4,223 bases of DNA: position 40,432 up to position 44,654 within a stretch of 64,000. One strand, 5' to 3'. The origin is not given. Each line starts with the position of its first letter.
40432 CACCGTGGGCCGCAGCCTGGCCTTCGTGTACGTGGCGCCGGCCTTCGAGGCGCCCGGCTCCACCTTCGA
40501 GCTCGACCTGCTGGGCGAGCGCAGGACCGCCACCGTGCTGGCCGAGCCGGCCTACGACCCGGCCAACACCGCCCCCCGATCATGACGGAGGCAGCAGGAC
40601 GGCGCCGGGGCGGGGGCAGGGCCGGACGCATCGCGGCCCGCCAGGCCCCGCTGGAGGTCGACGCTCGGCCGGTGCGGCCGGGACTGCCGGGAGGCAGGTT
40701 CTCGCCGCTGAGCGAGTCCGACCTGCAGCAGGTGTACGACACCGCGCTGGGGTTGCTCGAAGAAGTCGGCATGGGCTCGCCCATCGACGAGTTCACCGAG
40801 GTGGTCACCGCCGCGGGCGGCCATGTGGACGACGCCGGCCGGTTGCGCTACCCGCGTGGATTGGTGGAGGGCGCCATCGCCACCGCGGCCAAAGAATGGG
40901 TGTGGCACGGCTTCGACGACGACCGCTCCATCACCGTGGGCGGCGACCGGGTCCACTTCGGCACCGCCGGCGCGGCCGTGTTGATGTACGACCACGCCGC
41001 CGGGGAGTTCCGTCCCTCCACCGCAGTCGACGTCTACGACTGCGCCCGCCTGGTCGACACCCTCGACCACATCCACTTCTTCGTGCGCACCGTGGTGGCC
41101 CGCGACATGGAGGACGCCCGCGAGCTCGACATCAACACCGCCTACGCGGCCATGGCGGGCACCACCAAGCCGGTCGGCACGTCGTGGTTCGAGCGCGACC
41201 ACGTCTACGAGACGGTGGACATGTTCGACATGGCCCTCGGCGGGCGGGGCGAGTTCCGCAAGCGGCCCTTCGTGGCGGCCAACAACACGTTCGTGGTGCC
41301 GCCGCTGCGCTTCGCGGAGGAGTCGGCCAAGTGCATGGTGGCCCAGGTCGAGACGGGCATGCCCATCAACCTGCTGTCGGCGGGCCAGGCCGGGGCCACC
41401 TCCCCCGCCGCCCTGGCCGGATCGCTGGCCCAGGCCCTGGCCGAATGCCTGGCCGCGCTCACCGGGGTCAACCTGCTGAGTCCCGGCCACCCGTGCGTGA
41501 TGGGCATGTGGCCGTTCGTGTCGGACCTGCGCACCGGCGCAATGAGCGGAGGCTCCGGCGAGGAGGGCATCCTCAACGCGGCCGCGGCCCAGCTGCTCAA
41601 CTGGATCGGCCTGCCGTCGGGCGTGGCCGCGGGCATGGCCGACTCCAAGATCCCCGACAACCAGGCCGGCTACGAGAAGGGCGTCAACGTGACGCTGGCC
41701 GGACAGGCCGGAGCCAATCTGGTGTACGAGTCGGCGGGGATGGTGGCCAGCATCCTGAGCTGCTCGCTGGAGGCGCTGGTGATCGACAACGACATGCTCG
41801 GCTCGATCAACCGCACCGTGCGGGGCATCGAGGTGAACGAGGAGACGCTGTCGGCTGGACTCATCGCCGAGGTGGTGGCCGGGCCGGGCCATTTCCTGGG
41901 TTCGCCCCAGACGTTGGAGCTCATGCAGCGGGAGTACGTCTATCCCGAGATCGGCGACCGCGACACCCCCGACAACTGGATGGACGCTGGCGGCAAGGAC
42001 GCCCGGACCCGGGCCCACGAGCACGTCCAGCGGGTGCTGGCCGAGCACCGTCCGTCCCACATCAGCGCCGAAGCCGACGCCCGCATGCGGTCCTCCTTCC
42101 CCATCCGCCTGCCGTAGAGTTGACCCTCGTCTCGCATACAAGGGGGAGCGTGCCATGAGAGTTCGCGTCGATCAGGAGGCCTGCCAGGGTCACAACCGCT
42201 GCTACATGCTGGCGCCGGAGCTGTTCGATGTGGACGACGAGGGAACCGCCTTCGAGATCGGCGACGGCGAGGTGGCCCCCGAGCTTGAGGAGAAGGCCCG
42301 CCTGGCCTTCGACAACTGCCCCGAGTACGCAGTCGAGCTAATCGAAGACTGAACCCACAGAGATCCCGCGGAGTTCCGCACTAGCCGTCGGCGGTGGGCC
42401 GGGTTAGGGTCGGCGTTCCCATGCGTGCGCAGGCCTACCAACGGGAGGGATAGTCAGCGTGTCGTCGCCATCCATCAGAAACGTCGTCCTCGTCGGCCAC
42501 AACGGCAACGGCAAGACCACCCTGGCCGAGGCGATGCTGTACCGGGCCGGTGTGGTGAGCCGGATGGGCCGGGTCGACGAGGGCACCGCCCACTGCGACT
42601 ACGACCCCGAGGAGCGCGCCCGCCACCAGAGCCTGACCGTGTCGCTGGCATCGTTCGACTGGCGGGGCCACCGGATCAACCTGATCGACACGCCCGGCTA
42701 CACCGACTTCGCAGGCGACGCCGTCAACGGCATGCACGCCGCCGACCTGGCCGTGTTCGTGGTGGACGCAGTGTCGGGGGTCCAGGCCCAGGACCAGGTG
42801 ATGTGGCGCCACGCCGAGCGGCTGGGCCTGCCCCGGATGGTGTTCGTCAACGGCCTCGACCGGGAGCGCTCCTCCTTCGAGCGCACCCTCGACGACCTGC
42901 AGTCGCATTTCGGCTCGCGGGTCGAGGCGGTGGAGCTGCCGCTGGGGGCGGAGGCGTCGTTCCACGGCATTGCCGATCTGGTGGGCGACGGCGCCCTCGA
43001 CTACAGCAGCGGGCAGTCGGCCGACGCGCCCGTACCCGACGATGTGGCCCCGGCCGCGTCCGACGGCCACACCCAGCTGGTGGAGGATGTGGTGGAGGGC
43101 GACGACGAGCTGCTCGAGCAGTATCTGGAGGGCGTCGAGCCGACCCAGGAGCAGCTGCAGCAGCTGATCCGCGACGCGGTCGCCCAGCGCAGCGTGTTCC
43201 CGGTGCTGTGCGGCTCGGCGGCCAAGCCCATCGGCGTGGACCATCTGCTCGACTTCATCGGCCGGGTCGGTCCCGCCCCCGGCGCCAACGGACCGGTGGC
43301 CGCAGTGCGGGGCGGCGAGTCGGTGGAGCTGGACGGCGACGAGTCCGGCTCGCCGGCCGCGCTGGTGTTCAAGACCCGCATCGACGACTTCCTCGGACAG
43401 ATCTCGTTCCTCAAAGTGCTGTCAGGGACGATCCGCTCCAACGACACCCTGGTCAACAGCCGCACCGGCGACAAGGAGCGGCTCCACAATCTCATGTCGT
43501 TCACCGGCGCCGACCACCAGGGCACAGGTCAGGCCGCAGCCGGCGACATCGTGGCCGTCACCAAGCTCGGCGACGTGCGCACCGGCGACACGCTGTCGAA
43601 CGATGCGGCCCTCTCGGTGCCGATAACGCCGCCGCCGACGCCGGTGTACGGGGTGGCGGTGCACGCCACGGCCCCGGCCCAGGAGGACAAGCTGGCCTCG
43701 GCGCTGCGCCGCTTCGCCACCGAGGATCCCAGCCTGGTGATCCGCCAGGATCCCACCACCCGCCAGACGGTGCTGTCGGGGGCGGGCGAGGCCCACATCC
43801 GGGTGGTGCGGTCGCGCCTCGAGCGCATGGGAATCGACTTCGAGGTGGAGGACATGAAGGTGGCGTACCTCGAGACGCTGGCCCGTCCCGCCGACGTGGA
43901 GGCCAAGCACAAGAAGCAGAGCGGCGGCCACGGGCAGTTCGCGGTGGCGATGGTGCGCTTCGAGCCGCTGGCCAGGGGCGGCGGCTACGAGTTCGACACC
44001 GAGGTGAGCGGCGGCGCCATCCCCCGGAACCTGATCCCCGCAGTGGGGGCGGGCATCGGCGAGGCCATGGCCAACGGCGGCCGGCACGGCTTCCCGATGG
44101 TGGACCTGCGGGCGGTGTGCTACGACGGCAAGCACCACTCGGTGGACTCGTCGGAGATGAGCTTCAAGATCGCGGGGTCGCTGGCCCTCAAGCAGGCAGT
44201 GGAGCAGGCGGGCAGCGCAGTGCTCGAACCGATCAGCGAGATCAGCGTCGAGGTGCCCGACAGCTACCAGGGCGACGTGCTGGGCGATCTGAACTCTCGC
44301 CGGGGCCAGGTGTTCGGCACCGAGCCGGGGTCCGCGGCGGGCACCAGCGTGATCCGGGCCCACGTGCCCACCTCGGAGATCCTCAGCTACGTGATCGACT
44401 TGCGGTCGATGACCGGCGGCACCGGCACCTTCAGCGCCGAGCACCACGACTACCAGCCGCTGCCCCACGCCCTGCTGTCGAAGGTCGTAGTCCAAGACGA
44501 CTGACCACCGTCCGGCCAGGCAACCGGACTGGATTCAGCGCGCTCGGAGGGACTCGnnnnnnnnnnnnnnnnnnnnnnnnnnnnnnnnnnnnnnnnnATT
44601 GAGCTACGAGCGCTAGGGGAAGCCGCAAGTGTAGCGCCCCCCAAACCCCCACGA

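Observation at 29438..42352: Methylated-amine catabolic locus lacking the canonical N-methylglutamate dehydrogenase (mgdABCD)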

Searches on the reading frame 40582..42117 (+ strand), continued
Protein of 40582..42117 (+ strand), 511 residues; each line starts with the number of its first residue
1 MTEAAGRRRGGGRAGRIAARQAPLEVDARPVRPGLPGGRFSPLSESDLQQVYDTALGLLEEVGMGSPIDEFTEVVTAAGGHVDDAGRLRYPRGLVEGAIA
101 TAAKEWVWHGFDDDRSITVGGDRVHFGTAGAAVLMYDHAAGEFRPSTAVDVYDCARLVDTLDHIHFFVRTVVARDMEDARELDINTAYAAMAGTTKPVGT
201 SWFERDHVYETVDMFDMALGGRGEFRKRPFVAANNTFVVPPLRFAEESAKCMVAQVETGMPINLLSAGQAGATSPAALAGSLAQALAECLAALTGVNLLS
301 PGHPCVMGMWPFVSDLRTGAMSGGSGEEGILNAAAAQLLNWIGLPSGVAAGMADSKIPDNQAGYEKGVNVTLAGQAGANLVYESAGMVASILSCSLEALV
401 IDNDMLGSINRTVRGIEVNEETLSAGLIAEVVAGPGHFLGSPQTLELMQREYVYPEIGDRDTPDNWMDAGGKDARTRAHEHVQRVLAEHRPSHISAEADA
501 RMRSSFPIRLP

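Call 65: find_encoding_contigs(protein=P0347, flank=10000, max_places=2)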
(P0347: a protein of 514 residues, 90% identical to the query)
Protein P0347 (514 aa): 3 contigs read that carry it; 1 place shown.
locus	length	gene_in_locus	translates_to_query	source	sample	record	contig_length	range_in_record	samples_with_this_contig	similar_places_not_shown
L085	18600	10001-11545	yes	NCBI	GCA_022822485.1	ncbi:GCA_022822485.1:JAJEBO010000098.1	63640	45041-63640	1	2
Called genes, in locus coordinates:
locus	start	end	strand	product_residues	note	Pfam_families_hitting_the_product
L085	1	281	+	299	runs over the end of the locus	PF13522:GATase_6, PF13537:GATase_7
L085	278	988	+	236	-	-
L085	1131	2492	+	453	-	PF01645:Glu_synthase, PF01070:FMN_dh, PF00478:IMPDH, PF03060:NMO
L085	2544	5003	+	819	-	PF00890:FAD_binding_2 (weak), PF01266:DAO, PF07992:Pyr_redox_2 (faint), PF13450:NAD_binding_8 (weak), PF13738:Pyr_redox_3 (faint), PF16350:FAO_M, PF01571:GCV_T, PF08669:GCV_T_C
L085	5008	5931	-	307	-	PF20803:PaaX_M, PF08223:PaaX_C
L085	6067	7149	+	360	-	PF00355:Rieske, PF00848:Ring_hydroxyl_A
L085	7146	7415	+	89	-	-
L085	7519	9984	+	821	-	PF01266:DAO, PF16350:FAO_M, PF01571:GCV_T, PF08669:GCV_T_C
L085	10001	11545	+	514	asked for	PF06253:MTTB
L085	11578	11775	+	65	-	PF13459:Fer4_15, PF13370:Fer4_13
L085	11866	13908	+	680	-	PF00009:GTP_EFTU, PF01926:MMR_HSR1 (weak), PF22042:EF-G_D2, PF03144:GTP_EFTU_D2, PF14492:EFG_III, PF03764:EFG_IV, PF00679:EFG_C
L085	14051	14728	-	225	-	PF00440:TetR_N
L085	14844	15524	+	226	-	PF00989:PAS, PF08448:PAS_4 (weak), PF13426:PAS_9, PF00196:GerE, PF08281:Sigma70_r4_2 (weak)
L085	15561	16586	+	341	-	PF01063:Aminotran_4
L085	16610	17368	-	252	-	PF00106:adh_short, PF08659:KR (weak), PF13561:adh_short_C2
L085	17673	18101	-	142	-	PF01850:PIN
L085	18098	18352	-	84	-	-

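Call 76: find_encoding_contigs(protein=P0448, flank=10000, max_places=1)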
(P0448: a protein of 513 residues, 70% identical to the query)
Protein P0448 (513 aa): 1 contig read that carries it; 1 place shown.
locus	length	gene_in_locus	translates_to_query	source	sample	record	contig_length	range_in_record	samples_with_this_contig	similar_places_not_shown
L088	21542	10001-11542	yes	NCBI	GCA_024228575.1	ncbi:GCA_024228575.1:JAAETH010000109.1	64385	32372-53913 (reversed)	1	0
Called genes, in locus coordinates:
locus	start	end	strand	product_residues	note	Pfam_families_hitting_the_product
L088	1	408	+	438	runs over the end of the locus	PF01266:DAO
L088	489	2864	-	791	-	PF02203:TarH, PF00990:GGDEF, PF00563:EAL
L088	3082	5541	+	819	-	PF01266:DAO, PF07992:Pyr_redox_2 (faint), PF13450:NAD_binding_8 (weak), PF13738:Pyr_redox_3 (faint), PF16350:FAO_M, PF01571:GCV_T, PF08669:GCV_T_C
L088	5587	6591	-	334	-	PF07676:PD40 (faint), PF25174:Beta-prop_THOC3 (faint)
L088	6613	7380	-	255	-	PF09339:HTH_IclR, PF12802:MarR_2 (weak), PF12840:HTH_20 (weak), PF25213:HVO_A0261_N (weak), PF01614:IclR_C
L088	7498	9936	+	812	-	PF01266:DAO, PF16350:FAO_M, PF01571:GCV_T, PF08669:GCV_T_C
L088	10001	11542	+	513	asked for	PF06253:MTTB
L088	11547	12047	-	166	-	PF01661:Macro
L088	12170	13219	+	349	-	PF00296:Bac_luciferase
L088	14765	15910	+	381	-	PF02771:Acyl-CoA_dh_N, PF02770:Acyl-CoA_dh_M, PF00441:Acyl-CoA_dh_1, PF08028:Acyl-CoA_dh_2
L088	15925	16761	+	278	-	PF00582:Usp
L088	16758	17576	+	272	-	PF14256:YwiC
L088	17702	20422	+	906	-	PF01326:PPDK_N, PF00391:PEP-utilizers, PF02896:PEP-utilizers_C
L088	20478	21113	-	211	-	PF01106:NifU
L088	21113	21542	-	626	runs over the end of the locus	PF01926:MMR_HSR1, PF02421:FeoB_N, PF07670:Gate, PF07664:FeoB_C, PF07670:Gate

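Call 77: find_encoding_contigs(protein=P0389, flank=10000, max_places=1)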
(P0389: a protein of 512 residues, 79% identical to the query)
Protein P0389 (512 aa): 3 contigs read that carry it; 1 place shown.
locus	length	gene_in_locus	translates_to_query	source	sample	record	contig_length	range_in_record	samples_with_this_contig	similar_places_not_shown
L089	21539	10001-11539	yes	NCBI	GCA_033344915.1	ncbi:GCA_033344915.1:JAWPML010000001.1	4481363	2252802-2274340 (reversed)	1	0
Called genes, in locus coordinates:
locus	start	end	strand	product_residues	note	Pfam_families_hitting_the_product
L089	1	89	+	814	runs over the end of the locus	PF00890:FAD_binding_2 (faint), PF01266:DAO, PF13450:NAD_binding_8 (faint), PF16350:FAO_M, PF01571:GCV_T, PF08669:GCV_T_C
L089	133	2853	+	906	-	PF00501:AMP-binding, PF13193:AMP-binding_C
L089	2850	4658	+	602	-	PF00501:AMP-binding, PF13193:AMP-binding_C, PF00550:PP-binding (weak)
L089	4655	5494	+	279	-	-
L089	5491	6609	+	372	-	PF03062:MBOAT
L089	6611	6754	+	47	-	-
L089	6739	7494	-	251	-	PF09339:HTH_IclR, PF12802:MarR_2, PF25213:HVO_A0261_N (weak), PF01978:TrmB (weak), PF01614:IclR_C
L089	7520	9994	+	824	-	PF01266:DAO, PF13738:Pyr_redox_3 (faint), PF16350:FAO_M (weak), PF01571:GCV_T, PF08669:GCV_T_C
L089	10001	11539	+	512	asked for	PF06253:MTTB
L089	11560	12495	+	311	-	PF00106:adh_short, PF01370:Epimerase (weak), PF08659:KR, PF13561:adh_short_C2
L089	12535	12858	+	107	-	-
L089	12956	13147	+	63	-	PF06902:Fer4_19 (weak), PF13459:Fer4_15, PF13370:Fer4_13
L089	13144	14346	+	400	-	PF01266:DAO (faint), PF07992:Pyr_redox_2, PF13450:NAD_binding_8 (faint), PF00070:Pyr_redox, PF14759:Reductase_C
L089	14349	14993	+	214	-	PF07947:YhhN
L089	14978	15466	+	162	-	PF14230:DUF4333 (weak)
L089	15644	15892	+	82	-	PF00312:Ribosomal_S15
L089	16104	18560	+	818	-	PF01138:RNase_PH, PF03726:PNPase, PF01138:RNase_PH, PF00013:KH_1, PF00575:S1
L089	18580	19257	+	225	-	PF03567:Sulfotransfer_2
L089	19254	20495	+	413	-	PF00675:Peptidase_M16, PF05193:Peptidase_M16_C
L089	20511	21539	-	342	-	PF02746:MR_MLE_N (weak), PF13378:MR_MLE_C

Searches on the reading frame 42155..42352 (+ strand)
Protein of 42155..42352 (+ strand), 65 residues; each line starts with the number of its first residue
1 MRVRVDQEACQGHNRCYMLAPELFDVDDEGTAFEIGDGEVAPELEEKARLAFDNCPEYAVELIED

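Call 6: search_protein_families(library=pfam, proteins=[window:42155-42352:+])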
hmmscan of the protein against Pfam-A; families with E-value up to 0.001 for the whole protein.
window:42155-42352:+ (65 aa): 2 families
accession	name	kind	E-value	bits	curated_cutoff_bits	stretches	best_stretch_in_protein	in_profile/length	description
PF13459.11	Fer4_15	-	8.4e-16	58.9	22.4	1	3-61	1-65/66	4Fe-4S single cluster domain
PF13370.11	Fer4_13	-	6.8e-14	52.7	24.5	1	5-60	1-56/58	4Fe-4S single cluster domain of Ferredoxin I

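Call 7: search_protein_families(library=ncbifam, proteins=[window:42155-42352:+])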
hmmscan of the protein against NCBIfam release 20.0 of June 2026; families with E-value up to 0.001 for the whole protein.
window:42155-42352:+ (65 aa): 0 families

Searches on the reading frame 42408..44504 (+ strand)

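Call 13: search_protein_families(library=pfam, proteins=[window:42408-44504:+], max_evalue=0.00001)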
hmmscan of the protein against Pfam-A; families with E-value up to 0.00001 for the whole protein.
window:42408-44504:+ (698 aa): 7 families
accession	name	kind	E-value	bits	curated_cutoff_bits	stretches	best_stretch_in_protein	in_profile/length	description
PF00009.33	GTP_EFTU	-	8.1e-43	146.6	26.5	1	22-285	2-183/188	Elongation factor Tu GTP binding domain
PF03764.24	EFG_IV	-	1.5e-36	125.3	24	1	484-601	2-120/121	Elongation factor G, domain IV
PF00679.30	EFG_C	-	1.5e-22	79.8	27.9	1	605-691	2-87/89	Elongation factor G C-terminus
PF14492.12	EFG_III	-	1.1e-19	70.7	27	1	410-481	2-74/75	Elongation Factor G, domain III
PF22042.2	EF-G_D2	-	1.3e-16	60.9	27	1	317-398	3-83/84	Elongation factor G domain 2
PF03144.31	GTP_EFTU_D2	-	2.1e-11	44.5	30.3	1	330-396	1-72/73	Elongation factor Tu domain 2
PF01926.29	MMR_HSR1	-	2.8e-07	31.1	21.9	1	26-148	2-112/113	50S ribosome-binding GTPase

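Call 53: search_protein_families(library=ncbifam, proteins=[window:42459-44504:+], max_evalue=0.000001)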
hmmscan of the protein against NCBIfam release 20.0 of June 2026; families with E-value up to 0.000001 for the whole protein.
window:42459-44504:+ (681 aa): 28 families (the best 25 are shown)
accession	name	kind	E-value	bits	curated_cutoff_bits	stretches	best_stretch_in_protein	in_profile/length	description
NF009381.0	PRK12740.1-5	subfamily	1.3e-232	774.1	583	1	4-678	7-683/692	elongation factor G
NF009377.1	PRK12740.1-1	equivalog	1.2e-188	628.8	890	1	4-676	11-698/700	elongation factor G-like protein EF-G2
NF009891.0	PRK13351.1-1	equivalog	3.2e-177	591.1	597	1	4-678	7-675/681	elongation factor G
TIGR00484.1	EF-G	equivalog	6.8e-171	569.8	659.4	1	5-678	9-687/691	elongation factor G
NF009379.0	PRK12740.1-3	equivalog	5.6e-159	530.8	513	1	5-677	7-667/674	elongation factor G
NF058620.1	EFG2_Bacteroid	exception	7.8e-151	503.9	1000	2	4-505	7-509/717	elongation factor G2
NF012153.1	tet_protect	equivalog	5.5e-96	322.2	775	2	204-665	175-614/614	tetracycline resistance ribosomal protection protein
NF000120.3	47473_otr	exception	9.7e-77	258.9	900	2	201-659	171-607/608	tetracycline resistance ribosomal protection protein Otr(A)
NF033148.1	tet_protect_M_W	exception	4.6e-63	213.5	1100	2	209-667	176-612/639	TetM/TetW/TetO/TetS family tetracycline resistance ribosomal protection protein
TIGR00490.1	aEF-2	equivalog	1.2e-57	195.5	738.45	3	5-151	18-166/720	elongation factor EF-2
NF001964.0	PRK00741.1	equivalog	1.1e-54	185.8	473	1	7-469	13-468/529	peptide chain release factor 3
NF012154.0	tet_protect_Q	exception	6.2e-50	170.1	1425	2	208-666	177-612/638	tetracycline resistance ribosomal protection protein Tet(Q)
NF012155.1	tet_protect_M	exception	3.3e-49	167.7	1420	2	6-148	3-145/639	tetracycline resistance ribosomal protection protein Tet(M)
NF009892.0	PRK13351.1-3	equivalog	4.4e-49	167.4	640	2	204-660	175-609/623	elongation factor G-like protein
TIGR00503.1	prfC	equivalog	1.3e-45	155.9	466.95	1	7-469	12-467/527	peptide chain release factor 3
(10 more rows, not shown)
